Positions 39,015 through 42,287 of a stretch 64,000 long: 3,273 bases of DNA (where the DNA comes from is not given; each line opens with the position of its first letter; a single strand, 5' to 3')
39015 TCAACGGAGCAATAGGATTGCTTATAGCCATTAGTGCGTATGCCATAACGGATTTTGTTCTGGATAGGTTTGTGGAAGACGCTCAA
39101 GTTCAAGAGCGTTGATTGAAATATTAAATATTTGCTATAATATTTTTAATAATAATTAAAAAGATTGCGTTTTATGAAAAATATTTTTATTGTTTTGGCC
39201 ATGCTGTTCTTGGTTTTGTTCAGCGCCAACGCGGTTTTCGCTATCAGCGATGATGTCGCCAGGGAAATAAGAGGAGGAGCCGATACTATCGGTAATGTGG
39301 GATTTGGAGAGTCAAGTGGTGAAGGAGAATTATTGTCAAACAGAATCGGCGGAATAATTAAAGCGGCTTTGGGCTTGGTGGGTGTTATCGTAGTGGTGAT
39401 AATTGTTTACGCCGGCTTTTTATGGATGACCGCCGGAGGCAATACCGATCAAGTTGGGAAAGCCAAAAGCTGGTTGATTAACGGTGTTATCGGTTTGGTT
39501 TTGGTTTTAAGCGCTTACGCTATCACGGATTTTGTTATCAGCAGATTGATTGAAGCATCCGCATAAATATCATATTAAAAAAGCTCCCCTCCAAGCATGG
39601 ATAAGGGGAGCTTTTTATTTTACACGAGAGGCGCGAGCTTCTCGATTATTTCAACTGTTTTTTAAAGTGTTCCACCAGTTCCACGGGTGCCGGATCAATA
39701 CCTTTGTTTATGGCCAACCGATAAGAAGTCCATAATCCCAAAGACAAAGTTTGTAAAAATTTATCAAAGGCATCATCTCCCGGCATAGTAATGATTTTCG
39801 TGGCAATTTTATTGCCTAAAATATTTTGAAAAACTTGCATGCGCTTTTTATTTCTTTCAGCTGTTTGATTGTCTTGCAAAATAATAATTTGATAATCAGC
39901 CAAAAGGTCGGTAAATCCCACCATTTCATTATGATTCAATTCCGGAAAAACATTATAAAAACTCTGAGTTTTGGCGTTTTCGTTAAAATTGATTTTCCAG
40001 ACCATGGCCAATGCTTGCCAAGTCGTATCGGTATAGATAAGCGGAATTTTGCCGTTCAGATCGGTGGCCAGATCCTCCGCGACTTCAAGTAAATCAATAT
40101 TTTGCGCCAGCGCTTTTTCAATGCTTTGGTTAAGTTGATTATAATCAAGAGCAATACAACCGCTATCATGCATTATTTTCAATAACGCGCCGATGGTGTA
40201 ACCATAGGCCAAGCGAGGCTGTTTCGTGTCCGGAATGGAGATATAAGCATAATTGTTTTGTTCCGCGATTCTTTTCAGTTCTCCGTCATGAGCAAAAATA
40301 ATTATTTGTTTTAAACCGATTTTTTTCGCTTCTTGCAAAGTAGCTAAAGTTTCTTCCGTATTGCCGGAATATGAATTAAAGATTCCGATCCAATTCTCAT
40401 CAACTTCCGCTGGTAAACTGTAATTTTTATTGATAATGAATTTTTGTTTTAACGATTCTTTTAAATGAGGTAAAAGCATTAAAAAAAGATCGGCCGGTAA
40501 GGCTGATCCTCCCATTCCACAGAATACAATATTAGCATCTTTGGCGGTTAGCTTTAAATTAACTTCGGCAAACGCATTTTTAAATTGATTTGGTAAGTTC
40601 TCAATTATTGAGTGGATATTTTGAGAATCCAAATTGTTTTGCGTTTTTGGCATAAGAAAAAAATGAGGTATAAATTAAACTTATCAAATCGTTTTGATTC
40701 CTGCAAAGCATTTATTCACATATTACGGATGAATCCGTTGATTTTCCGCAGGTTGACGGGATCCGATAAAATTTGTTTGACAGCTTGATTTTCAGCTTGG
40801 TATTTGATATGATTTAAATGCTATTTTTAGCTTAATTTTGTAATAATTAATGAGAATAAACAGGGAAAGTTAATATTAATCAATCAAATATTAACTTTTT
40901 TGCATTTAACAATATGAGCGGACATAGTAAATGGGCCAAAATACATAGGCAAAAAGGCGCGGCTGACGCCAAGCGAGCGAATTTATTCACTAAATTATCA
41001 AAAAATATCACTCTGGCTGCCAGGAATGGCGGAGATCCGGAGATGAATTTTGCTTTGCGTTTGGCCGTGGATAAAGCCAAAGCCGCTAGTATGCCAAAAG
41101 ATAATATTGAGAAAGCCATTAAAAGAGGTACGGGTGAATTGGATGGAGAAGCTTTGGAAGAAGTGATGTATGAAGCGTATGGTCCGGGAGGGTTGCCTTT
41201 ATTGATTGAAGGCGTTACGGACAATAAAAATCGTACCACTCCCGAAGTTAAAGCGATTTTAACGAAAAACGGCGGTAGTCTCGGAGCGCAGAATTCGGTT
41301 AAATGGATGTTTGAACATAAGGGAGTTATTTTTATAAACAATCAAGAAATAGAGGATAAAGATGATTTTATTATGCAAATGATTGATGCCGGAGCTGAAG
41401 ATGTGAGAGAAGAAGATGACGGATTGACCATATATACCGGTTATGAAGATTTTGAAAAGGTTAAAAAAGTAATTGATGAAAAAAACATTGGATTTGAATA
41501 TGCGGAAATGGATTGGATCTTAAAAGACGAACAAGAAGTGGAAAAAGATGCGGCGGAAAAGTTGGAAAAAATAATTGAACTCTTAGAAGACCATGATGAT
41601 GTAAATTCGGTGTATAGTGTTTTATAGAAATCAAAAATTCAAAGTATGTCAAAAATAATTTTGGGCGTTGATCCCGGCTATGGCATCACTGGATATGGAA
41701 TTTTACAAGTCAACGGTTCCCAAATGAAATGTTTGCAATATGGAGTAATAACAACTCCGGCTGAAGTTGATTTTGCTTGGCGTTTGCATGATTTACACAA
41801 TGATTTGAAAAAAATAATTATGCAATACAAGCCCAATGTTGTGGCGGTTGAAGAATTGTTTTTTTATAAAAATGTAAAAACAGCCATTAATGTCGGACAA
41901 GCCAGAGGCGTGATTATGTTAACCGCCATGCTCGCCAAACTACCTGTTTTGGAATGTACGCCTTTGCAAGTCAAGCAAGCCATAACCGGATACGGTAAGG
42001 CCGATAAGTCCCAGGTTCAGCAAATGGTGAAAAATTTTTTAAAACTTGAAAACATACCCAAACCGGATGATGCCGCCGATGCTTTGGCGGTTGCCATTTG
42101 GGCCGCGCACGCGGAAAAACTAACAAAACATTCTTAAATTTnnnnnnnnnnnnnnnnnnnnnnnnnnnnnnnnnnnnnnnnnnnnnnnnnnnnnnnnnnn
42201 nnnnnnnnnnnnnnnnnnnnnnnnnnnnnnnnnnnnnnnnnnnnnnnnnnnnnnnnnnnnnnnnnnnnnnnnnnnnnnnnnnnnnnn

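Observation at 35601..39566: Tandem array of nine diversified VirB2/TrbC-like (T4SS-pilin-like) paralogs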

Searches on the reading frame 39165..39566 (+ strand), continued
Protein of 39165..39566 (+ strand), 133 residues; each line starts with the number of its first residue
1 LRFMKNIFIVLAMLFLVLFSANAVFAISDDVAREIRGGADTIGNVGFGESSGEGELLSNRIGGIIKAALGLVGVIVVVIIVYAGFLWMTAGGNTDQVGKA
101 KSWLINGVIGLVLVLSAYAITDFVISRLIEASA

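Call 49: search_protein_families(library=pfam, proteins=[L050:2665-4689:+, L050:4718-11488:+, L054:900-5768:+, L038:6027-8498:+, L051:2425-4734:+, L013:6892-8229:+, L025:248-1483:+], max_evalue=0.001)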
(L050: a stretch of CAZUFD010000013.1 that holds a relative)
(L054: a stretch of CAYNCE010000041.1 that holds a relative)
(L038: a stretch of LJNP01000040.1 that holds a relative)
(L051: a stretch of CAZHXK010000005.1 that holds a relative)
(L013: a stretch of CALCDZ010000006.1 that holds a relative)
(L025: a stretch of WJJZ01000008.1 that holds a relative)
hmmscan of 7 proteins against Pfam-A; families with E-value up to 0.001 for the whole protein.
L050:2665-4689:+ (674 aa): 3 families
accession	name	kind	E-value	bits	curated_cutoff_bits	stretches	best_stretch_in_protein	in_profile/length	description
PF13205.12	Big_5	-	1.6e-12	48.5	23.6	1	514-610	1-92/105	Bacterial Ig-like domain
PF18895.5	T4SS_pilin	-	9.7e-08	32.4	26.6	1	69-130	11-71/71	Type IV secretion system pilin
PF04956.18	TrbC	-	0.00017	22.2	27.9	0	76-129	50-97/98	TrbC/VIRB2 pilin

L050:4718-11488:+ (2256 aa): 4 families
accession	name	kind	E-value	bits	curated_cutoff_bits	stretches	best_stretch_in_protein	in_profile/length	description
PF01833.30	TIG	-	2.9e-17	62.9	20.9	3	529-599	5-79/84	IPT/TIG domain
PF13205.12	Big_5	-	2.2e-15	57.7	23.6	0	1709-1763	4-57/105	Bacterial Ig-like domain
PF18895.5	T4SS_pilin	-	1.9e-07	31.5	26.6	1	66-123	15-71/71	Type IV secretion system pilin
PF17957.7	Big_7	-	3.6e-06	28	24.1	1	277-351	1-70/70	Bacterial Ig domain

L054:900-5768:+ (1622 aa): 3 families
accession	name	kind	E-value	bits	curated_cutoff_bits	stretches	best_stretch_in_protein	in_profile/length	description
PF13205.12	Big_5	-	3.1e-17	63.6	23.6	2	165-259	11-93/105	Bacterial Ig-like domain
PF18895.5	T4SS_pilin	-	1e-07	32.3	26.6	1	60-119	11-69/71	Type IV secretion system pilin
PF01833.30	TIG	-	1.8e-05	25.1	20.9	0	554-580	1-29/84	IPT/TIG domain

L038:6027-8498:+ (823 aa): 3 families
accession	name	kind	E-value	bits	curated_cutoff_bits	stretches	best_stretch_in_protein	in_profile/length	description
PF18895.5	T4SS_pilin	-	2.4e-10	40.8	26.6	1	78-147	3-71/71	Type IV secretion system pilin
PF13205.12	Big_5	-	2.7e-05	25.3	23.6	0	188-217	10-39/105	Bacterial Ig-like domain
PF05987.18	DUF898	-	0.00063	19.4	28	1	28-151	127-248/336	Bacterial protein of unknown function (DUF898)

L051:2425-4734:+ (769 aa): 1 family
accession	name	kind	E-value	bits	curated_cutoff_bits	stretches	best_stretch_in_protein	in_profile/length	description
PF18895.5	T4SS_pilin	-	1.8e-07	31.6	26.6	1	696-764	4-71/71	Type IV secretion system pilin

L013:6892-8229:+ (445 aa): 1 family
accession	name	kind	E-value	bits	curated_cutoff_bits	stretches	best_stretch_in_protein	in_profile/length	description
PF18895.5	T4SS_pilin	-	3.2e-09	37.2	26.6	1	372-438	5-70/71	Type IV secretion system pilin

L025:248-1483:+ (411 aa): 1 family
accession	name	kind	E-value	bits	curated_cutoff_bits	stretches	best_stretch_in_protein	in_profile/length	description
PF18895.5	T4SS_pilin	-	1e-07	32.4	26.6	1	338-406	4-71/71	Type IV secretion system pilin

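Call 50: predict_structure(alignment_id=A4)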
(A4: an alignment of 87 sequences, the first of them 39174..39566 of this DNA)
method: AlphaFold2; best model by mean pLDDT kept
length: 130 residues; sequences in the alignment: 87
mean_pLDDT: 81.9   pTM: 0.55
mean pLDDT of the five models: 81.9, 79.6, 79.3, 78.7, 78.1
residues with pLDDT >= 90: 57; 70-90: 36; 50-70: 37; < 50: 0
segments of 3 or more residues with pLDDT < 50: none
pLDDT, mean of each block of 10 residues (from residue 1): 77 74 66 65 58 75 93 97 95 96 97 93 78
secondary structure, 60 per line:
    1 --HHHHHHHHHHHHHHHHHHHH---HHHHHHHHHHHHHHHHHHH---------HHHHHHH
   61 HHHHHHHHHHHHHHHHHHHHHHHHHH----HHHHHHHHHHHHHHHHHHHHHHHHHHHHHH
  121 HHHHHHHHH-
elements in order: H3-22 H26-44 H54-86 H91-129
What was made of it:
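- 39174..39566 (+): W9: last pilin-like paralog (ATG start). The AlphaFold2 model has a helical hairpin at residues 54-86 and 91-129 with pLDDT 93-97 (call 50).
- On Pfam PF18895 T4SS_pilin: AlphaFold2 predicts helices at 54-86 and 91-129 with pLDDT 93-97 (call 50).
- AlphaFold2 predicts a helical hairpin with pLDDT 93-97 (call 50).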

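Call 52: search_solved_structures(query=A4, max_evalue=10, show_alignments=3)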
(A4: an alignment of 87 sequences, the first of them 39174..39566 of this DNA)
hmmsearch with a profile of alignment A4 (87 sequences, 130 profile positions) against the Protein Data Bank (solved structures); distinct sequences matched with E-value up to 10: 14.
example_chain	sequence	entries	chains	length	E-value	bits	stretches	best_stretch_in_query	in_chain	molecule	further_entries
6i38_A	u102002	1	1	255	0.00035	23.9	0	77-95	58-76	nv2Pizza6-AYW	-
6i37_A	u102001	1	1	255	0.00037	23.8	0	77-95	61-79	nv1Pizza6-AYW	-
6i3b_A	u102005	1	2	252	0.00075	22.8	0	77-95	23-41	cPizza6-AYW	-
6f0q_A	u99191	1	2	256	0.0012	22.2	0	77-95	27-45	Pizza6-AYW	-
6i39_A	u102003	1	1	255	0.0012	22.1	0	77-95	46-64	v31Pizza6-AYW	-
6i3a_A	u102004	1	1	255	0.0016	21.8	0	77-95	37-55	v22Pizza6-AYW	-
6f0s_A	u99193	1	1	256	0.027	17.8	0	77-95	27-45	Pizza6-SYW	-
7zpz_A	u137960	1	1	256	0.028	17.7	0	77-95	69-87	Pizza6-TSR-TSH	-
7zph_A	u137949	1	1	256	0.034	17.4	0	77-95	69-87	Pizza6-TNK-RSH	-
7zcj_A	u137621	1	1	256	0.045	17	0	77-95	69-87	Pizza6-TNH-TSH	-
7zqg_A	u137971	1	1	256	0.047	17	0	77-95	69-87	Pizza6-KSH-TSH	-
7zq2_A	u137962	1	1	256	0.048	17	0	77-95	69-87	Pizza6-RSH-TSH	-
7zpw_A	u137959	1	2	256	0.085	16.2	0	77-95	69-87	Pizza6-TSK-TSH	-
9lp2_A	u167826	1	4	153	0.36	14.1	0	82-101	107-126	dAID23.4L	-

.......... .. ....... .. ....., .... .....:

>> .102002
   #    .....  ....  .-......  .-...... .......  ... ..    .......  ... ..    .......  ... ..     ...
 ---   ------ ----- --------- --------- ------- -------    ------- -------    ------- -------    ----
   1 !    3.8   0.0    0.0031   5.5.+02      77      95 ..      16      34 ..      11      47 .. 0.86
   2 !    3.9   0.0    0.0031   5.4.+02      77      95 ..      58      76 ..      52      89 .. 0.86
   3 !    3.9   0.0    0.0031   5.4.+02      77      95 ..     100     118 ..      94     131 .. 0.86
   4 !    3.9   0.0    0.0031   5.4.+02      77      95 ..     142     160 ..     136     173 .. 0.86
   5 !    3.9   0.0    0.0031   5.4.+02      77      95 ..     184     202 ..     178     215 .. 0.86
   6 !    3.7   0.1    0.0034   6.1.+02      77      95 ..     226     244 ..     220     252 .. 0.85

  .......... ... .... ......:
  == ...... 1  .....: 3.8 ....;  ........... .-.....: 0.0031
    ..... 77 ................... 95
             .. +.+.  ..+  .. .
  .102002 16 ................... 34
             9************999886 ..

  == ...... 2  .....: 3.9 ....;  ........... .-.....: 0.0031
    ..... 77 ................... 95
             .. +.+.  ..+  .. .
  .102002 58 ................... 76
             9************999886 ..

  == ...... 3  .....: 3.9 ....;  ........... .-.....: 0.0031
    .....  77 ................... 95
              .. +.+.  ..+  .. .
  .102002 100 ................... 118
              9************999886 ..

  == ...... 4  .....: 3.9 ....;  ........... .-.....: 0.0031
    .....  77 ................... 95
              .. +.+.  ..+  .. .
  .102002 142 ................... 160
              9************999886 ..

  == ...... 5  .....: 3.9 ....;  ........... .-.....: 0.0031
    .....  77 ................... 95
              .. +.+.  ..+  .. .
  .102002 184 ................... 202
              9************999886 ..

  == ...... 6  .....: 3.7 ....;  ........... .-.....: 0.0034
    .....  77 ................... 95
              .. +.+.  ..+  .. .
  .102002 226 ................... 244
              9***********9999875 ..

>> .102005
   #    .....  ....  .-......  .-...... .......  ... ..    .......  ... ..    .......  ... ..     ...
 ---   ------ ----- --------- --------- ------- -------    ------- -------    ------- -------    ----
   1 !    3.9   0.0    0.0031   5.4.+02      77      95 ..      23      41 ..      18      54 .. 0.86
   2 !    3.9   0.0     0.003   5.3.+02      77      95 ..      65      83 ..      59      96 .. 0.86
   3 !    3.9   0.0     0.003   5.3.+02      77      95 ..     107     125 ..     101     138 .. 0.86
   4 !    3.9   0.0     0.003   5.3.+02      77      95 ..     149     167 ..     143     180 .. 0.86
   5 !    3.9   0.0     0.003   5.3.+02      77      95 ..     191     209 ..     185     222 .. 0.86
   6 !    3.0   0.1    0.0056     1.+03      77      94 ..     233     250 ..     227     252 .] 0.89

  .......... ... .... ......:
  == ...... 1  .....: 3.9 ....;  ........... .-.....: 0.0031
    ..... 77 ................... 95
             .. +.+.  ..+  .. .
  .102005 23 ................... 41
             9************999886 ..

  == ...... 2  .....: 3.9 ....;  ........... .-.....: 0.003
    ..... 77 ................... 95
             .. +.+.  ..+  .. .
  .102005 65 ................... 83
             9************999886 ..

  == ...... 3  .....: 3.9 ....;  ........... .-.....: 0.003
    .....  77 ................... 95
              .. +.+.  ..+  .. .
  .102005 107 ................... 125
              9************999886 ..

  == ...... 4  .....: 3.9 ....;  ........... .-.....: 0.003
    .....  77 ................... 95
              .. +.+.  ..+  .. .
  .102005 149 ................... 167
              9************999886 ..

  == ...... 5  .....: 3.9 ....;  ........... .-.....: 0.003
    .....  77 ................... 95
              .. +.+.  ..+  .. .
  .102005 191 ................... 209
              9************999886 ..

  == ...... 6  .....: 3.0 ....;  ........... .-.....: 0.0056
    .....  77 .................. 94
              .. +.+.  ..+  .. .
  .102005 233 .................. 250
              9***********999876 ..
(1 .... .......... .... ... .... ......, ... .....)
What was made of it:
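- Tried and rejected: It gave only spurious repeats from designed 'Pizza' proteins (call 52).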

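Call 53: fold_search(model_id=the predicted structure, library=pdb)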
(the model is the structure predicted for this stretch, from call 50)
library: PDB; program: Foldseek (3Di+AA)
matches with E <= 10: 142; with E <= 0.001: 0
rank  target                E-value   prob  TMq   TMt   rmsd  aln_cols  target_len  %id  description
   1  3tul_C                1.5e+00  0.72  0.55  0.55  10.3       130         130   10  Crystal structure of N-terminal region of Type III Secretion Major Translocator SipB (residues 82-226) (released 2012-02-15)
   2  3tul_B                1.5e+00  0.63  0.52  0.51  10.3       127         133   10  Crystal structure of N-terminal region of Type III Secretion Major Translocator SipB (residues 82-226) (released 2012-02-15)
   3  1a91_MODEL_1_A        1.6e+00  0.80  0.40  0.59   3.4        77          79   12  SUBUNIT C OF THE F1FO ATP SYNTHASE OF ESCHERICHIA COLI; NMR, 10 STRUCTURES (released 1998-07-01)
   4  8cqo_A                1.7e+00  0.66  0.50  0.36   6.9       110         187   16  Crystal structure of Borrelia burgdorferi paralogous family 12 outer surface protein BBK01 (Se-Met data) (released 2024-03-13)
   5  3tul_A                1.7e+00  0.30  0.38  0.37  13.8       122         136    9  Crystal structure of N-terminal region of Type III Secretion Major Translocator SipB (residues 82-226) (released 2012-02-15)
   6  3g67_B                1.9e+00  0.14  0.29  0.19  25.9       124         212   14  Crystal Structure of a Soluble Chemoreceptor from Thermotoga maritima (released 2009-07-28)
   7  3zx6_A                2.3e+00  0.80  0.55  0.25   6.7       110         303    9  Structure of Hamp(AF1503)-Tsr fusion - Hamp (A291V) mutant (released 2012-02-29)
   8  2y3h_B                2.3e+00  0.69  0.44  0.52   7.0       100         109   11  E63Q mutant of Cupriavidus metallidurans CH34 CnrXs (released 2011-03-30)
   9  6s7t_H                2.3e+00  0.16  0.28  0.32  11.9       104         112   15  Cryo-EM structure of human oligosaccharyltransferase complex OST-B (released 2019-12-18)
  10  9a72_A                2.4e+00  0.63  0.54  0.26  15.6       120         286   17  Integrative model of YFMS-CHEW by crosslinking MS and deep learning (released 2024-09-18)
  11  6ixg_B                2.4e+00  0.15  0.27  0.19  10.7       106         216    8  Crystal structure of native apo SH3BP5 (P41) (released 2019-03-20)
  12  3g6b_B                2.4e+00  0.12  0.27  0.18  26.1       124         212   14  Crystal structure of a Soluble Chemoreceptor from Thermotoga maritima Asn217Ile mutant (released 2009-07-28)
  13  3epv_C                2.5e+00  0.72  0.44  0.53   5.1        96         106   11  X-ray Structure of the Metal-sensor CnrX in both the Apo- and Copper-bound Forms (released 2008-11-25)
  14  2y3h_C                2.7e+00  0.66  0.43  0.51   7.7        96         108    9  E63Q mutant of Cupriavidus metallidurans CH34 CnrXs (released 2011-03-30)
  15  8cqn_A                2.8e+00  0.60  0.54  0.40   6.5       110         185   15  Crystal structure of Borrelia burgdorferi paralogous family 12 outer surface protein BBK01 (released 2024-03-13)
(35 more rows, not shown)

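Call 80: search_protein_representatives(alignment_id=A4)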
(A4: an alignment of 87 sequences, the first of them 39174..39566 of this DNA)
Query: 87 sequences, 130 profile positions. Proteins with E-value up to 0.001 (for the whole library): 83320; up to 1e-10: 32763; up to 1e-30: 773. The best 150 are listed.
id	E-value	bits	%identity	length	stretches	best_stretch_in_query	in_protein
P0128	3.3e-78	276.3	-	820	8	48-119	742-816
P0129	1.3e-77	274.4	-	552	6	4-121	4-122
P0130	2.2e-73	260.7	-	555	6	1-118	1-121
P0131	4.6e-68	243.5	-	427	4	8-114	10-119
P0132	3.8e-65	234.0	-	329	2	38-127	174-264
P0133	4.4e-63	227.3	-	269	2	35-126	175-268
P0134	8.7e-62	223.2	-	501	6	46-119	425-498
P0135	3.1e-61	221.4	-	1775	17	49-120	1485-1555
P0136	5.9e-61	220.5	-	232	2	36-125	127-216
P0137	7.3e-60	216.9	-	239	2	33-126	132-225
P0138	1.9e-59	215.6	-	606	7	70-118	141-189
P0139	4.3e-58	211.2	-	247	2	13-127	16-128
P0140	2.1e-57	209.0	-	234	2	38-122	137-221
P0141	6.4e-56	204.2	-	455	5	9-122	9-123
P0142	1.8e-55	202.7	-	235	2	38-122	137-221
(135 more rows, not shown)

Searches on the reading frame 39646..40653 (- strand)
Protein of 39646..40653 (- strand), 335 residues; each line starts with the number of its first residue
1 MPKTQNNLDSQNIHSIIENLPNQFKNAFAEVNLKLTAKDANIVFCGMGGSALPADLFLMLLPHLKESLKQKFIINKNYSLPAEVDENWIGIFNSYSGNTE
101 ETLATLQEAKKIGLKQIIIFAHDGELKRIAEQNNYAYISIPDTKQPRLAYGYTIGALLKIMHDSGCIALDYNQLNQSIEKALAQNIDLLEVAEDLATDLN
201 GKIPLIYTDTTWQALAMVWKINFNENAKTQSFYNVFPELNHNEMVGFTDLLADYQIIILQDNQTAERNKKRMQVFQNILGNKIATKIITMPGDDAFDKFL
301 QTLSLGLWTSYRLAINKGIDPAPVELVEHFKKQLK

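Call 9: search_protein_families(library=pfam, proteins=[window:39646-40653:-], max_evalue=0.001)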
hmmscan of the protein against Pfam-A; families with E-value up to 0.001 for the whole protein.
window:39646-40653:- (335 aa): 1 family
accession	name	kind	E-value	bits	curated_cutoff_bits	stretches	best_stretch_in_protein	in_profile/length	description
PF10432.14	bact-PGI_C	-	5.2e-37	127.6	24.5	1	191-334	4-151/151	Bacterial phospho-glucose isomerase C-terminal SIS domain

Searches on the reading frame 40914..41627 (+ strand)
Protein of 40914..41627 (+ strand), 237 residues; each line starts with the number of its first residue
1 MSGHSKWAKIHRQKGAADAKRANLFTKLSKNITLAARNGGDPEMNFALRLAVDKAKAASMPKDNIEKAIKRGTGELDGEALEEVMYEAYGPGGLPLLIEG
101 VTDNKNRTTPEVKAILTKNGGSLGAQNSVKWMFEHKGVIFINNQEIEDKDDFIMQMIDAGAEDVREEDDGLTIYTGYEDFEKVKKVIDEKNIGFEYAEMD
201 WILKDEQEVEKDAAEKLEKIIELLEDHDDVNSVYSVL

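Call 9: search_protein_families(library=pfam, proteins=[window:40914-41627:+], max_evalue=0.001)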
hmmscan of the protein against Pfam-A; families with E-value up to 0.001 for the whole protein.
window:40914-41627:+ (237 aa): 2 families
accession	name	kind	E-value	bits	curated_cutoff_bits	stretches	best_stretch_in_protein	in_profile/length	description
PF01709.26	Transcrip_reg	-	7.2e-51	172.5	27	1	81-235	1-158/160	TACO1/YebC second and third domain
PF20772.2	TACO1_YebC_N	-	2.8e-31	108.2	36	1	5-75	1-73/73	TACO1/YebC protein N-terminal domain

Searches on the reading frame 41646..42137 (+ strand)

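Call 9: search_protein_families(library=pfam, proteins=[window:41646-42137:+], max_evalue=0.001)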
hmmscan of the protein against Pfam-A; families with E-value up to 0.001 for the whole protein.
window:41646-42137:+ (163 aa): 1 family
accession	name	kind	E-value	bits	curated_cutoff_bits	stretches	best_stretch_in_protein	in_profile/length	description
PF02075.23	RuvC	-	4.8e-53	179.5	22.2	1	5-151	1-146/148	Crossover junction endodeoxyribonuclease RuvC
